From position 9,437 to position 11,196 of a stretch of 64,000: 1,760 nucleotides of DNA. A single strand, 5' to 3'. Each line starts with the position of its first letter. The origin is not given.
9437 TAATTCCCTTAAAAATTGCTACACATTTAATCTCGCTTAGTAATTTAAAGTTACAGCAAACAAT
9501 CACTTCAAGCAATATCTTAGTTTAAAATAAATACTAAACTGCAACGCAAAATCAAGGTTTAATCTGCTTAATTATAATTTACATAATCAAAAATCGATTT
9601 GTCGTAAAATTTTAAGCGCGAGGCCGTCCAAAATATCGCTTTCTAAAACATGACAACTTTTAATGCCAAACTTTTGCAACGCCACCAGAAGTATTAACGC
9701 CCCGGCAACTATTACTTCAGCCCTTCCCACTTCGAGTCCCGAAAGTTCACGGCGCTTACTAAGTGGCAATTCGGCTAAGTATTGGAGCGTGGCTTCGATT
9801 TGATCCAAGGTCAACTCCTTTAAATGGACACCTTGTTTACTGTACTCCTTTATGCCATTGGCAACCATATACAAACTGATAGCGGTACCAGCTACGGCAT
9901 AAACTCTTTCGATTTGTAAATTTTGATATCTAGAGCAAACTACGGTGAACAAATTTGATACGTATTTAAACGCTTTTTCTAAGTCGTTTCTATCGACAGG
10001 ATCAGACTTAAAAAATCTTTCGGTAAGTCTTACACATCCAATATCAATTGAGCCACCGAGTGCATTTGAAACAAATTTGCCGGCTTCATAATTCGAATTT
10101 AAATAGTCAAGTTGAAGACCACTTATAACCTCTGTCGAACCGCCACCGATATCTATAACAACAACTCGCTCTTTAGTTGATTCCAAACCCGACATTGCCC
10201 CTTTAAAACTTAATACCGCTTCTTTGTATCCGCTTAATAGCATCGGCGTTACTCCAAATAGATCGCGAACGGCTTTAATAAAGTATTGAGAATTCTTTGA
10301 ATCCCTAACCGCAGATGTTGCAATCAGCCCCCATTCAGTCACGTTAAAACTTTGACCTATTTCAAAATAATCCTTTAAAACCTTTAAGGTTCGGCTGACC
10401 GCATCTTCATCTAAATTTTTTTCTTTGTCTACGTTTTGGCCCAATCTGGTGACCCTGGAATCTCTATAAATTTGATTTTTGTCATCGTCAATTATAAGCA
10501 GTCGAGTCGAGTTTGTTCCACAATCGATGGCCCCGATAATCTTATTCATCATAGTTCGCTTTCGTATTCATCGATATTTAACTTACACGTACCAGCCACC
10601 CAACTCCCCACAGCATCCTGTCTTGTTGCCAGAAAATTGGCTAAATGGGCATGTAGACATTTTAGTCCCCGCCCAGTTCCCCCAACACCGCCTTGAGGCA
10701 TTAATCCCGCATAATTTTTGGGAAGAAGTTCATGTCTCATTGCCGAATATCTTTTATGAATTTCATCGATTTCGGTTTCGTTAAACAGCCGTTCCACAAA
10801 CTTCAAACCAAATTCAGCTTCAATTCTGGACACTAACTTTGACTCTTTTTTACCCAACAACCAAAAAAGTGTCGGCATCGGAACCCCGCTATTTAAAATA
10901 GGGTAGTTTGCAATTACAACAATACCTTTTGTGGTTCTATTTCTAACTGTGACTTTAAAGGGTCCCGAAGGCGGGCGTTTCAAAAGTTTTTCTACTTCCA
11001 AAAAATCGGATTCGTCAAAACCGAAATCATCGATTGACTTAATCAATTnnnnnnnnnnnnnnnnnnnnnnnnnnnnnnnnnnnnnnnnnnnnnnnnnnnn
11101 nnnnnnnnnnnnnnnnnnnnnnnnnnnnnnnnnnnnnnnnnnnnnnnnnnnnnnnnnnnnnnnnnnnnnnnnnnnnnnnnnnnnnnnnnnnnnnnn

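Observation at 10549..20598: Form-II CoxL-type molybdoenzyme cluster inserted into, and translationally coupled with, the eno-ftsB-DUF501-ppx locus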

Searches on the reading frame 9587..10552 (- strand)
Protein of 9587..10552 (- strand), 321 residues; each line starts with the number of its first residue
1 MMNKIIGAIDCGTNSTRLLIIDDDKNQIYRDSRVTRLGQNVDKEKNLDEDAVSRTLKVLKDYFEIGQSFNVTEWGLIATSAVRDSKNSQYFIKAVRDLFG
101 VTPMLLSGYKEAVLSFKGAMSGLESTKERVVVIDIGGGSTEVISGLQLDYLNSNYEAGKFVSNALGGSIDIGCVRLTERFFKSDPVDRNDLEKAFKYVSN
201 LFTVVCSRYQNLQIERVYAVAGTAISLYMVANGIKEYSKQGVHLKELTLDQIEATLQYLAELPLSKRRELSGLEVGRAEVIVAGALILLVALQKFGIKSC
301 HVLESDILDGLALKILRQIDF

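Call 4: search_protein_families(library=pfam, proteins=[window:9587-10552:-])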
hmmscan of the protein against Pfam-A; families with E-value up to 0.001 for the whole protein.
window:9587-10552:- (321 aa): 1 family
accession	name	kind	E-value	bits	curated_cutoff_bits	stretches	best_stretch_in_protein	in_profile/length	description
PF02541.22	Ppx-GppA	-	1.9e-53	182.2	27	1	27-311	12-277/285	Ppx/GppA phosphatase family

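Call 5: search_protein_families(library=ncbifam, proteins=[window:9587-10552:-])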
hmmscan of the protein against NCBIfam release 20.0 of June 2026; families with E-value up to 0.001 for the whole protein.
window:9587-10552:- (321 aa): 3 families
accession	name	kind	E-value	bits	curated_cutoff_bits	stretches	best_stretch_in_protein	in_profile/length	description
TIGR03706.1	exo_poly_only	exception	1.6e-61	208.3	307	1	6-314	2-297/300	exopolyphosphatase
NF008260.0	PRK11031.1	equivalog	1.4e-27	96.9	624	1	4-317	6-301/496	guanosine-5'-triphosphate,3'-diphosphate diphosphatase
NF008108.0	PRK10854.1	equivalog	1.2e-22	79.8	864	1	5-310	12-300/513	exopolyphosphatase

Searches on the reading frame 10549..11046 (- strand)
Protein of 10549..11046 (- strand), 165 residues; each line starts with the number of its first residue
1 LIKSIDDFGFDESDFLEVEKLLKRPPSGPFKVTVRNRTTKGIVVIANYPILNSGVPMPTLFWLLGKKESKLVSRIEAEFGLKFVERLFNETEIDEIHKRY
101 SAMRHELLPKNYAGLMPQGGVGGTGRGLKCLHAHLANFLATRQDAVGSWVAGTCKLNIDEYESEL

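Call 4: search_protein_families(library=pfam, proteins=[window:10549-11046:-])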
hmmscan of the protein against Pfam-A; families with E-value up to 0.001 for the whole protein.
window:10549-11046:- (165 aa): 1 family
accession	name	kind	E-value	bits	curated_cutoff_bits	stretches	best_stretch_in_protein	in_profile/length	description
PF04417.17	DUF501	-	2.5e-16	60.3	23.8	1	43-150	11-137/139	Protein of unknown function (DUF501)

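Call 5: search_protein_families(library=ncbifam, proteins=[window:10549-11046:-])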
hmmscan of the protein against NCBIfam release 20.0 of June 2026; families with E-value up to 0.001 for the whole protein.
window:10549-11046:- (165 aa): 0 families

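Call 20: find_related_loci(query=A1, collection=genome_contigs, flank=10000)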
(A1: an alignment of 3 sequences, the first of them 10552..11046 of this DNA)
Query A1 (165 aa) in genome_contigs; peptide patterns used: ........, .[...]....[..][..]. (x = any residue, [..] = any of these).
600 stretches matched a pattern (row limit reached: there are more); 575 encode a relative of the query (tblastn E <= 1e-3); the best 80 are kept; 80 distinct loci.
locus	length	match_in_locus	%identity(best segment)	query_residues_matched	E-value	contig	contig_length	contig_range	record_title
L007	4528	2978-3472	93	1-165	4e-98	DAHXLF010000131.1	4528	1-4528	MAG TPA_asm: Acidimicrobiales bacterium isolate clean1589 NODE_131_length_4528_cov_4.374523, whole genome shotgun sequen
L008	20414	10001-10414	51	12-150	5e-40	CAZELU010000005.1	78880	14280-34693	MAG TPA_asm: uncultured Bifidobacterium sp. isolate SRP278252_co3_52 genome assembly, contig: NODE_315_length_78880_cov_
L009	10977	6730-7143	51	13-151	3e-40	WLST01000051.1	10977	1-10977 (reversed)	MAG: Actinomycetota bacterium isolate UFOp-RH-9nov16-228 RH-9nov16-228-c51, whole genome shotgun sequence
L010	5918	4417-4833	48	12-151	4e-40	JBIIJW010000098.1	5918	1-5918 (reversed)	MAG: Ilumatobacteraceae bacterium isolate ME2001-10-09pf_3300042861_group1_bin204 Rohwer_bin49_scaffold_19418_c1, whole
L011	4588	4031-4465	45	7-152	2e-39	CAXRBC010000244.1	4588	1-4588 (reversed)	MAG: Ilumatobacteraceae bacterium isolate CJ01B_2.50 genome assembly, contig: k141_321436, whole genome shotgun sequence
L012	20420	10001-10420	48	11-151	3e-39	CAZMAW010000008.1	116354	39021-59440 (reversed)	MAG TPA_asm: uncultured Candidatus Microthrix sp. isolate SRP077602_co4_544 genome assembly, contig: NODE_139_length_116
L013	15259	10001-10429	47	12-155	5e-39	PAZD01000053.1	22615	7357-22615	MAG: Acidimicrobiaceae bacterium isolate SP83 86842, whole genome shotgun sequence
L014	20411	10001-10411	49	14-151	5e-39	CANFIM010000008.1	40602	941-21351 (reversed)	MAG: Acidimicrobiaceae bacterium isolate Jr-14may18-13 genome assembly, contig: Jr-14may18-C1508, whole genome shotgun s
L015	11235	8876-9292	49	12-151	1e-38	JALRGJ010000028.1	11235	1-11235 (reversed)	MAG: Ilumatobacteraceae bacterium isolate LJ.8 NODE_27_length_11235_cov_2.867539, whole genome shotgun sequence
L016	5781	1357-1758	50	18-152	1e-38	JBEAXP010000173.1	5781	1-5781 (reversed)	MAG: Actinomycetota bacterium isolate NASQAN2011_275_B_bin.44 scaffold_202659, whole genome shotgun sequence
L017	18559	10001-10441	49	4-151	2e-38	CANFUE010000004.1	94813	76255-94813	MAG: Acidimicrobiaceae bacterium isolate Jr-16oct17-205 genome assembly, contig: Jr-16oct17-C467, whole genome shotgun s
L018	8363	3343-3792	43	12-162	3e-38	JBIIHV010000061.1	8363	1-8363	MAG: Ilumatobacteraceae bacterium isolate ME2001-08-13pf_3300042453_group1_bin189 Rohwer_bin81_scaffold_10755_c1, whole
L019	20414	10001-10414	45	13-151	3e-38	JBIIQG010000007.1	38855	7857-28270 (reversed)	MAG: Ilumatobacteraceae bacterium isolate ME2003-07-11_3300042290_group2_bin162 Rohwer_bin51_scaffold_232_c1, whole geno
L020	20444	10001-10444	48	12-165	2e-38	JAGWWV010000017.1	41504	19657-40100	MAG: Acidobacteria bacterium isolate REEB451 contig-150_1513, whole genome shotgun sequence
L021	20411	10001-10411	47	13-150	5e-37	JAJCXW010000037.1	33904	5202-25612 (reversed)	MAG: Acidimicrobiales bacterium isolate OFTM81 OFTM81_36, whole genome shotgun sequence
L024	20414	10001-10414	47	12-150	5e-38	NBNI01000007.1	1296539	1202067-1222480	MAG: Acidimicrobiales bacterium mtb01 NODE_1_length_1296539_cov_20.278, whole genome shotgun sequence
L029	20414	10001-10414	46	12-150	3e-37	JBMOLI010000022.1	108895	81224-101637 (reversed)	MAG: Actinomycetota bacterium isolate Betzabe_MAG020 MAG020_22, whole genome shotgun sequence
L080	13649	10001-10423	45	11-152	1e-33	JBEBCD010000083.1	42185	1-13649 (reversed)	MAG: Actinomycetota bacterium isolate blackwarrior_2019_sw_WHONDRS-S19S_0021_B_bin.30 scaffold_105211, whole genome shot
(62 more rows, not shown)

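Call 24: search_protein_families(library=pfam, proteins=[L012:536-1480:+, L012:1487-2275:+, L012:2272-3063:+, L012:4426-5424:-, L012:5531-6448:+, L012:6432-7574:+, L012:7588-7902:+, L012:7906-8706:+, L012:9360-9974:+, L012:11470-12087:+])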
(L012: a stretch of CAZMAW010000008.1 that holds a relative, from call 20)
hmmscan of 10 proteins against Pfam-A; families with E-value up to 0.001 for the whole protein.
L012:536-1480:+ (314 aa): 3 families
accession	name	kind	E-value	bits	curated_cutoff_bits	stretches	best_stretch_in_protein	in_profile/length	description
PF00005.33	ABC_tran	-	3.3e-29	102.7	25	1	21-164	2-137/137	ABC transporter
PF13304.12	AAA_21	-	6.8e-11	43.2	27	1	133-194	235-298/304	AAA domain, putative AbiEii toxin, Type IV TA system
PF13732.12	DrrA1-3_C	-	1.2e-05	26.4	27.4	1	218-303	1-79/81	ATP-binding protein DrrA1-3-like, C-terminal domain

L012:1487-2275:+ (262 aa): 2 families
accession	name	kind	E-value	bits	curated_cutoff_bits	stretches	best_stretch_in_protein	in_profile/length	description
PF01061.29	ABC2_membrane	-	2.3e-23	83.3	26.9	1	9-218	2-205/211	ABC-2 type transporter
PF12698.13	ABC2_membrane_3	-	2.7e-18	66.6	31.6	1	61-252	159-347/347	ABC-2 family transporter protein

L012:2272-3063:+ (263 aa): 2 families
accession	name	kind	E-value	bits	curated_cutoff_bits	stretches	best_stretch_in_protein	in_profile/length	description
PF01061.29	ABC2_membrane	-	8.4e-14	52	26.9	1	16-227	4-210/211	ABC-2 type transporter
PF12698.13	ABC2_membrane_3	-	3.9e-08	33.2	31.6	1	72-252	167-343/347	ABC-2 family transporter protein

L012:4426-5424:- (332 aa): 0 families

L012:5531-6448:+ (305 aa): 7 families
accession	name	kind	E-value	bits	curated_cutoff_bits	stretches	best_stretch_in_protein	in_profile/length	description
PF07728.20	AAA_5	-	3.2e-13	50.3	22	1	40-198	1-139/139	AAA domain (dynein-related subfamily)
PF07726.17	AAA_3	-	8.8e-10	39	27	0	42-74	3-35/131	ATPase family associated with various cellular activities (AAA)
PF00004.35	AAA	-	1e-09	39.4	21.2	1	42-198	2-123/131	ATPase family associated with various cellular activities (AAA)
PF13401.12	AAA_22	-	1.9e-07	31.9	27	1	40-162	7-114/130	AAA domain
PF13191.12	AAA_16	-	3.8e-07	31.2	32.6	1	39-161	25-158/167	AAA ATPase domain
PF00910.28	RNA_helicase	-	5.6e-05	24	21.5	0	42-66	2-26/105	RNA helicase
PF07724.20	AAA_2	-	0.00016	22.2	27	0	43-186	8-125/166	AAA domain (Cdc48 subfamily)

L012:6432-7574:+ (380 aa): 4 families
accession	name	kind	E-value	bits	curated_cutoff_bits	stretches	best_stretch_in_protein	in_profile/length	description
PF05762.20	VWA_CoxE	-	7.4e-57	192.8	26.4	1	166-370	14-221/222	VWA domain containing CoxE-like protein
PF13519.12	VWA_2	-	2e-07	32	27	1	210-310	1-106/107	von Willebrand factor type A domain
PF13768.12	VWA_3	-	2.6e-06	28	27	1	209-326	2-122/155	von Willebrand factor type A domain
PF00092.34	VWA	-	4.5e-05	24.2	23.8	1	210-326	2-130/174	von Willebrand factor type A domain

L012:7588-7902:+ (104 aa): 1 family
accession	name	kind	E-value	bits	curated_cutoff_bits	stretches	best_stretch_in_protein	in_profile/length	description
PF02625.21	XdhC_CoxI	-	3.9e-26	91.2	24.3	1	11-78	1-68/68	XdhC and CoxI family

L012:7906-8706:+ (266 aa): 2 families
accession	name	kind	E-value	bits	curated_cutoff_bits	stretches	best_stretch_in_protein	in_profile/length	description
PF13478.12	XdhC_C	-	3e-42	144.5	29.7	1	97-241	1-125/125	XdhC Rossmann domain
PF02625.21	XdhC_CoxI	-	2.2e-08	34.3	24.3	1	14-74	3-68/68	XdhC and CoxI family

L012:9360-9974:+ (204 aa): 3 families
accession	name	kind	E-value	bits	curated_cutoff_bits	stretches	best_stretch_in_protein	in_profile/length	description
PF06240.19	COXG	-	3.3e-20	72.7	22.2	1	6-144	2-137/140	Carbon monoxide dehydrogenase subunit G (CoxG)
PF10604.15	Polyketide_cyc2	-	1.3e-05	25.9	27.4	1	5-147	6-142/142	Polyketide cyclase / dehydrase and lipid transport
PF08327.17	AHSA1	-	3.2e-05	24.6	22.1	1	10-147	1-125/125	Activator of Hsp90 ATPase homolog 1-like protein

L012:11470-12087:+ (205 aa): 3 families
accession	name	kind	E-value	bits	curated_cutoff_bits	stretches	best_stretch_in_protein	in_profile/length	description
PF13302.13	Acetyltransf_3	-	1.4e-20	74.9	25.4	1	17-161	1-135/138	Acetyltransferase (GNAT) domain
PF13420.13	Acetyltransf_4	-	7.2e-06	26.6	24.3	1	20-183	1-154/155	Acetyltransferase (GNAT) domain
PF00583.31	Acetyltransf_1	-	0.0001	23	20.7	1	74-161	25-114/116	Acetyltransferase (GNAT) family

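Call 32: search_protein_families(library=pfam, proteins=[L024:186-2381:+, L024:2354-3775:+, L024:3421-4959:+, L024:5077-6192:+, L024:5919-6779:+, L024:7171-7857:+, L024:7986-8642:+, L024:4960-5823:-, L024:3892-4890:-, L024:7902-8570:-])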
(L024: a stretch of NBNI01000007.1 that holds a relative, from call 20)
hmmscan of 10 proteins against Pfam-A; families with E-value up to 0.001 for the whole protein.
L024:186-2381:+ (731 aa): 1 family
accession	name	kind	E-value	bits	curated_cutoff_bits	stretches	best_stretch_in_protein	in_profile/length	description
PF01425.27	Amidase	-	1.7e-76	258.5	27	1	296-712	5-445/445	Amidase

L024:2354-3775:+ (473 aa): 2 families
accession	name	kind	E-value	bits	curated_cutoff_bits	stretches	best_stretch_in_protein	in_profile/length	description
PF07690.21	MFS_1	-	5.5e-38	131.2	33.4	1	25-410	1-345/347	Major Facilitator Superfamily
PF00083.30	Sugar_tr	-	1.5e-06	27.9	22.3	1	52-178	44-176/452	Sugar (and other) transporter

L024:3421-4959:+ (512 aa): 1 family
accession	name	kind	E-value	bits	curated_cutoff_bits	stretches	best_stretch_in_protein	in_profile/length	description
PF02515.22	CoA_transf_3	-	1.6e-100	337.2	23.3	1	125-491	1-366/366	CoA-transferase family III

L024:5077-6192:+ (371 aa): 0 families

L024:5919-6779:+ (286 aa): 1 family
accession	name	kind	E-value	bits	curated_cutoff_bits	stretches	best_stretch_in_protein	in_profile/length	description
PF02720.22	DUF222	-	6.4e-14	52.4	24.4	1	39-227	5-193/306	Domain of unknown function (DUF222)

L024:7171-7857:+ (228 aa): 0 families

L024:7986-8642:+ (218 aa): 0 families

L024:4960-5823:- (287 aa): 0 families

L024:3892-4890:- (332 aa): 0 families

L024:7902-8570:- (222 aa): 1 family
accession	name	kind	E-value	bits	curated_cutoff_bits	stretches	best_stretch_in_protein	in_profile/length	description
PF00877.26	NLPC_P60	-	3.5e-14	53.1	23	1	121-214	1-97/105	NlpC/P60 family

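Call 52: search_protein_families(library=ncbifam, proteins=[L029:2078-4420:+, L080:15-2273:+, L029:571-1527:+, L029:5312-6256:+, L029:14-721:+], max_evalue=1e-20)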
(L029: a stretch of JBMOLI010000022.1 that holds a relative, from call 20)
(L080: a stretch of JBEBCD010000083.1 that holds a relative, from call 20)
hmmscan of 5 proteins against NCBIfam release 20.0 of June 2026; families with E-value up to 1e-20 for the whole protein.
L029:2078-4420:+ (780 aa): 13 families
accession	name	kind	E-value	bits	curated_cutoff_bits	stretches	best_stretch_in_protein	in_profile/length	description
NF041018.1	glyceraldDH_alpha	equivalog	1.8e-206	687.9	790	1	3-768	7-740/741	glyceraldehyde dehydrogenase subunit alpha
TIGR02416.1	CO_dehy_Mo_lg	equivalog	5.2e-203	676.3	991.15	1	7-771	1-770/770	aerobic carbon-monoxide dehydrogenase large subunit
NF040766.1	CODH_aero_grp5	exception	4.3e-174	580.8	950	1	2-770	8-783/785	aerobic carbon-monoxide dehydrogenase large subunit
NF043082.1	XdhA_XDHase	equivalog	1.3e-124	417.1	780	1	6-774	8-754/758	xanthine dehydrogenase subunit XdhA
TIGR03194.1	4hydrxCoA_A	equivalog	6e-120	401.9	994.55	1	9-771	7-745/746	4-hydroxybenzoyl-CoA reductase subunit alpha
NF007426.0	PRK09970.1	equivalog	2e-119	399.8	916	1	12-773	19-756/761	xanthine dehydrogenase molybdenum-binding subunit XdhA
TIGR03196.1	pucD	equivalog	1e-88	298.6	783.65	1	5-752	9-741/763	xanthine dehydrogenase subunit D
NF045668.1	pterin_aldehy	equivalog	3.6e-82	276.8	1100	1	26-772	205-904/905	molybdopterin-dependent aldehyde oxidoreductase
TIGR02965.1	xanthine_xdhB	equivalog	1.8e-68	231.4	849.5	1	12-774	14-756/758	xanthine dehydrogenase molybdopterin binding subunit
TIGR03313.1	Se_sel_red_Mo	hypoth_equivalog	1.2e-67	228.4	1101.9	2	479-772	665-949/951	molybdopterin-dependent oxidoreductase Mo/Fe-S-binding subunit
TIGR03311.1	Se_dep_XDH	equivalog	5.7e-67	226.5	830.45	1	4-395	167-543/848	selenium-dependent xanthine dehydrogenase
NF041671.1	peri_hyde_PaoC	equivalog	5.6e-60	203.5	1180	1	32-764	53-723/735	aldehyde oxidoreductase molybdenum-binding subunit PaoC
TIGR02969.1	mam_aldehyde_ox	subfamily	3.7e-46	157.2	1912.3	1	13-771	590-1306/1330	aldehyde oxidase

L080:15-2273:+ (753 aa): 13 families
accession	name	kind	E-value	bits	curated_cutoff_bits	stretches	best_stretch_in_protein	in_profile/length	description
TIGR02416.1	CO_dehy_Mo_lg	equivalog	5e-195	649.9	991.15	1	1-746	23-770/770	aerobic carbon-monoxide dehydrogenase large subunit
NF041018.1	glyceraldDH_alpha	equivalog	3.1e-188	627.6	790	1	2-735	33-734/741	glyceraldehyde dehydrogenase subunit alpha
NF040766.1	CODH_aero_grp5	exception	1e-163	546.4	950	1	2-745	35-783/785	aerobic carbon-monoxide dehydrogenase large subunit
NF043082.1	XdhA_XDHase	equivalog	1.1e-116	390.8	780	1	3-750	33-755/758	xanthine dehydrogenase subunit XdhA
TIGR03194.1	4hydrxCoA_A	equivalog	1.3e-110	371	994.55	1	4-746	30-745/746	4-hydroxybenzoyl-CoA reductase subunit alpha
NF007426.0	PRK09970.1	equivalog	4.1e-110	369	916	1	4-747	39-755/761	xanthine dehydrogenase molybdenum-binding subunit XdhA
TIGR03196.1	pucD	equivalog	5e-91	306.2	783.65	1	3-736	35-749/763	xanthine dehydrogenase subunit D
NF045668.1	pterin_aldehy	equivalog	4.6e-73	246.7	1100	1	2-747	209-904/905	molybdopterin-dependent aldehyde oxidoreductase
TIGR02965.1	xanthine_xdhB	equivalog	1.1e-64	218.9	849.5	1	1-749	32-756/758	xanthine dehydrogenase molybdopterin binding subunit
TIGR03311.1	Se_dep_XDH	equivalog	2.3e-62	211.2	830.45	1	3-575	194-717/848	selenium-dependent xanthine dehydrogenase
TIGR03313.1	Se_sel_red_Mo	hypoth_equivalog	6.8e-61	206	1101.9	1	462-726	673-931/951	molybdopterin-dependent oxidoreductase Mo/Fe-S-binding subunit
NF041671.1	peri_hyde_PaoC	equivalog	1.2e-56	192.6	1180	1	5-735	54-721/735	aldehyde oxidoreductase molybdenum-binding subunit PaoC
TIGR02969.1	mam_aldehyde_ox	subfamily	4.4e-43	147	1912.3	1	2-727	608-1280/1330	aldehyde oxidase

L029:571-1527:+ (318 aa): 0 families

L029:5312-6256:+ (314 aa): 1 family
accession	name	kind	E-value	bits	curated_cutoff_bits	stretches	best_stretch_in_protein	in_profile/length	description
NF047784.1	MadB_ATPase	equivalog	3.5e-86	289.1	475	1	17-299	4-295/298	MadB family AAA-type ATPase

L029:14-721:+ (235 aa): 0 families
